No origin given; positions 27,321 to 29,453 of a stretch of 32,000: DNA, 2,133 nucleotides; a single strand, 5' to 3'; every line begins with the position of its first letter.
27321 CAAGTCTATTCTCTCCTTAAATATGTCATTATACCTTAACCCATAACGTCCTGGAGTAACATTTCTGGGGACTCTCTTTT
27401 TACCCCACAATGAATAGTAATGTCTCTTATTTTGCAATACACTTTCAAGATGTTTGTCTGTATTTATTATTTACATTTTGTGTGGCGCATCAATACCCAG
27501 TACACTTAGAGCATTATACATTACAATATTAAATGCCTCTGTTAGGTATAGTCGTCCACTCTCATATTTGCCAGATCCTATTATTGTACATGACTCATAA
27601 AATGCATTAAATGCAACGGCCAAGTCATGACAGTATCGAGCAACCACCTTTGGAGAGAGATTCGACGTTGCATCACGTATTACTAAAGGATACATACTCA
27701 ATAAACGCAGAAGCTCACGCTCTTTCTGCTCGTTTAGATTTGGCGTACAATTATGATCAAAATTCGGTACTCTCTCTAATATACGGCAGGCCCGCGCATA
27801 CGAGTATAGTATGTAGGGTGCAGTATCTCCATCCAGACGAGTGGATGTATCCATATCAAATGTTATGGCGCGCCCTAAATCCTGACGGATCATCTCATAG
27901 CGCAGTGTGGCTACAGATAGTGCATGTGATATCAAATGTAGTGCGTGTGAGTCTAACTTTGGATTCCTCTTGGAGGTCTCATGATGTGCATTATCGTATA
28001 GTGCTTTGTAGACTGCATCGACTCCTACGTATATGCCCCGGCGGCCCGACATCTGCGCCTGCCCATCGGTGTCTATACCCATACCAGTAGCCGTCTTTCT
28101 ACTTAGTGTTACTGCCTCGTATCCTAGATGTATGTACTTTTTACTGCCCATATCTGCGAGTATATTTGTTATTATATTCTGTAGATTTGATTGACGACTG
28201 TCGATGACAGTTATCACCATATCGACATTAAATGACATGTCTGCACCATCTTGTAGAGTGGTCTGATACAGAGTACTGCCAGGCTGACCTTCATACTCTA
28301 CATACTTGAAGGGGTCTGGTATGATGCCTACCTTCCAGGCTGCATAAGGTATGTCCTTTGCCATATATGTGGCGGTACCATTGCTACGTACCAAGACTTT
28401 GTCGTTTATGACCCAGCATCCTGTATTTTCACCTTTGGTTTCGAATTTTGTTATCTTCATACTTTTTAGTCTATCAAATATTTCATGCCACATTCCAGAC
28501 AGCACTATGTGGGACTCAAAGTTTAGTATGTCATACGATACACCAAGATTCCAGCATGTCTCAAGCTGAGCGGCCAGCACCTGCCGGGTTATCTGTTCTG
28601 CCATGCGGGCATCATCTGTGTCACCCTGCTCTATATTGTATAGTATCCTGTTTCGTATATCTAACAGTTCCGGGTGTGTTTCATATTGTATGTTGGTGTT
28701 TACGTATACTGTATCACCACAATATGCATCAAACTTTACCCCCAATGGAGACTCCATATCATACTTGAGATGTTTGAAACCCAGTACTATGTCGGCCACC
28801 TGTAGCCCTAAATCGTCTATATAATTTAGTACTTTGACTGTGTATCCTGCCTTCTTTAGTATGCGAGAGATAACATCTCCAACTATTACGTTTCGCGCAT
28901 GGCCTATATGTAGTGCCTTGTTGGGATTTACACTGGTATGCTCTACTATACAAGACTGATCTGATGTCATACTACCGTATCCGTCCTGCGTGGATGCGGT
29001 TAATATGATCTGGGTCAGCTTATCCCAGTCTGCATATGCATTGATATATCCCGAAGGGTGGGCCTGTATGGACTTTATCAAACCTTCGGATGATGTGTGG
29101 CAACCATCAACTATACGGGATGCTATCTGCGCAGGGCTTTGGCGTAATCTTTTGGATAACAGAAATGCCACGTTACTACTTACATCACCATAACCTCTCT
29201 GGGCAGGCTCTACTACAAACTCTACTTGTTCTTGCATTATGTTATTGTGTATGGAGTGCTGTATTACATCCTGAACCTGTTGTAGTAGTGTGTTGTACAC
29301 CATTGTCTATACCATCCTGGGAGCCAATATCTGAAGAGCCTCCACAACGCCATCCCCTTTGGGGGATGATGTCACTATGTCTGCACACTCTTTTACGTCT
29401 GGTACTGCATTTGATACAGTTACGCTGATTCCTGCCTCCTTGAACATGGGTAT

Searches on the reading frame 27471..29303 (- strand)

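Call 16: search_protein_families(library=pfam, proteins=[window:27471-29303:-], max_evalue=0.001)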
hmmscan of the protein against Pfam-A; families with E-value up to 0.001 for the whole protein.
window:27471-29303:- (610 aa): 4 families
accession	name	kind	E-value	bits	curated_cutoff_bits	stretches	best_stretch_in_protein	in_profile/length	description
PF05746.21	DALR_1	-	1e-24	87.3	22.3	1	498-610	1-117/117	DALR anticodon binding domain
PF00750.26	tRNA-synt_1d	-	2.1e-19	70.2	23.3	1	110-320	14-221/349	tRNA synthetases class I (R), catalytic domain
PF03485.21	Arg_tRNA_synt_N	-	7.5e-14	52.5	21.5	1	9-88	2-82/85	Arginyl tRNA synthetase N terminal domain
PF01406.26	tRNA-synt_1e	-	1.5e-05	24.9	27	1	129-165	21-57/301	tRNA synthetases class I (C) catalytic domain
